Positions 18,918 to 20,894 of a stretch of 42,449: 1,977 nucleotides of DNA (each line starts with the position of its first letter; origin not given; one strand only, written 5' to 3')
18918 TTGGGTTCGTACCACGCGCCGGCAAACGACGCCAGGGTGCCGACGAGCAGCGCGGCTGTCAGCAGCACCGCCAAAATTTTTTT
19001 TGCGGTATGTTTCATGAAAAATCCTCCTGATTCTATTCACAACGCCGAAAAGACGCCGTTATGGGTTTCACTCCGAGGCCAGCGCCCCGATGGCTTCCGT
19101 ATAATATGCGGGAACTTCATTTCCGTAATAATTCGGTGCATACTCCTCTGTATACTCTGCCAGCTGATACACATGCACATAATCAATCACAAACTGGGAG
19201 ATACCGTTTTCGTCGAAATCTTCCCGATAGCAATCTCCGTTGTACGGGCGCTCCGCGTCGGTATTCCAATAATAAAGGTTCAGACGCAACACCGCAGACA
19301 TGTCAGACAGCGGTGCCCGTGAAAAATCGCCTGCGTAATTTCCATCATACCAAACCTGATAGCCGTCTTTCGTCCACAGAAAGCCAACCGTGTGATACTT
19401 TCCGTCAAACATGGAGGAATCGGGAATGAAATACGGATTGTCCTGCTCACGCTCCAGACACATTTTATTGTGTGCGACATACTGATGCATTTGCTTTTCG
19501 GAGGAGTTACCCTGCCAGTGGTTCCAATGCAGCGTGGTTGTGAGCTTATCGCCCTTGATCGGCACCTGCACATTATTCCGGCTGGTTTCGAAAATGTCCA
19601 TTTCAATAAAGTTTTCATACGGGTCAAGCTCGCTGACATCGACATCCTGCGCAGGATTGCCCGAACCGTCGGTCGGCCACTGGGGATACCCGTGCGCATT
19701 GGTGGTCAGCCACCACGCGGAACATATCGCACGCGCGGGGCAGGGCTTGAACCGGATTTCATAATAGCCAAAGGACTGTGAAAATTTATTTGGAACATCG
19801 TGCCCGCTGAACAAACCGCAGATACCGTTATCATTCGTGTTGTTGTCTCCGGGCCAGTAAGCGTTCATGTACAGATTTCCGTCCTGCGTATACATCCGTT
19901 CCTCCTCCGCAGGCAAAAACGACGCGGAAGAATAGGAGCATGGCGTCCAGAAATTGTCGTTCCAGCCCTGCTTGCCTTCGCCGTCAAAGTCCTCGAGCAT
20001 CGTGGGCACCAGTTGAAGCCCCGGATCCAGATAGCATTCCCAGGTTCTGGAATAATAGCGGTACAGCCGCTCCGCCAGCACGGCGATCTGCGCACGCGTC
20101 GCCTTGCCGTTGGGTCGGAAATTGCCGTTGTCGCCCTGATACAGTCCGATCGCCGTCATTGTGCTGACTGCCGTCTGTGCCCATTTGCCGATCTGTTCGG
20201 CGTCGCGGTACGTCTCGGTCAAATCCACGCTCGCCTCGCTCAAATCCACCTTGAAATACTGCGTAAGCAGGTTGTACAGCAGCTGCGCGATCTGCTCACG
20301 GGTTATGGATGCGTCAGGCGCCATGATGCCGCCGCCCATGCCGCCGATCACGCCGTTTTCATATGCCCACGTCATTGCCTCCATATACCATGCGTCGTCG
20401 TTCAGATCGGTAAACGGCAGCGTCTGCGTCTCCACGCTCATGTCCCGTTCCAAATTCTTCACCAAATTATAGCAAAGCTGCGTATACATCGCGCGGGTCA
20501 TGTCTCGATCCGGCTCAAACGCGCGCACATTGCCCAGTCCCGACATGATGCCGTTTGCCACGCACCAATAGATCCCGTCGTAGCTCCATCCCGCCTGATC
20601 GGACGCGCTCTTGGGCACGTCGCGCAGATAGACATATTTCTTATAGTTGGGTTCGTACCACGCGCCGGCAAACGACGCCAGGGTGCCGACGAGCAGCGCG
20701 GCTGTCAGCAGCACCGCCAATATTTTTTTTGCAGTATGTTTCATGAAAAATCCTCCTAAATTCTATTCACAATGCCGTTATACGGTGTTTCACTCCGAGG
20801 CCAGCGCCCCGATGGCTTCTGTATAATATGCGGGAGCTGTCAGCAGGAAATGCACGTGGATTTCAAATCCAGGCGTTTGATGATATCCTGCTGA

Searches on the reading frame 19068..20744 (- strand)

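Call 3: search_protein_families(library=pfam, proteins=[window:19068-20744:-], max_evalue=0.01)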
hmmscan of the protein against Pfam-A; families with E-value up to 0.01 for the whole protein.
window:19068-20744:- (558 aa): 1 family
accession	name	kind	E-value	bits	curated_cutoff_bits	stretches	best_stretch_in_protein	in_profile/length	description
PF00395.25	SLH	-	2e-24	85.7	20.8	3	110-153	1-44/44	S-layer homology domain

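Call 4: search_protein_families(library=ncbifam, proteins=[window:19068-20744:-], max_evalue=0.01)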
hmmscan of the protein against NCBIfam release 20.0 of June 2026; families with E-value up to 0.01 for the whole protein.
window:19068-20744:- (558 aa): 1 family
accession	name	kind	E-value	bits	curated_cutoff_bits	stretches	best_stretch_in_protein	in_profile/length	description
NF033190.2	inl_like_NEAT_1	exception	1e-09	37.3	1275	1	81-229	554-692/754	NEAT domain-containing leucine-rich repeat protein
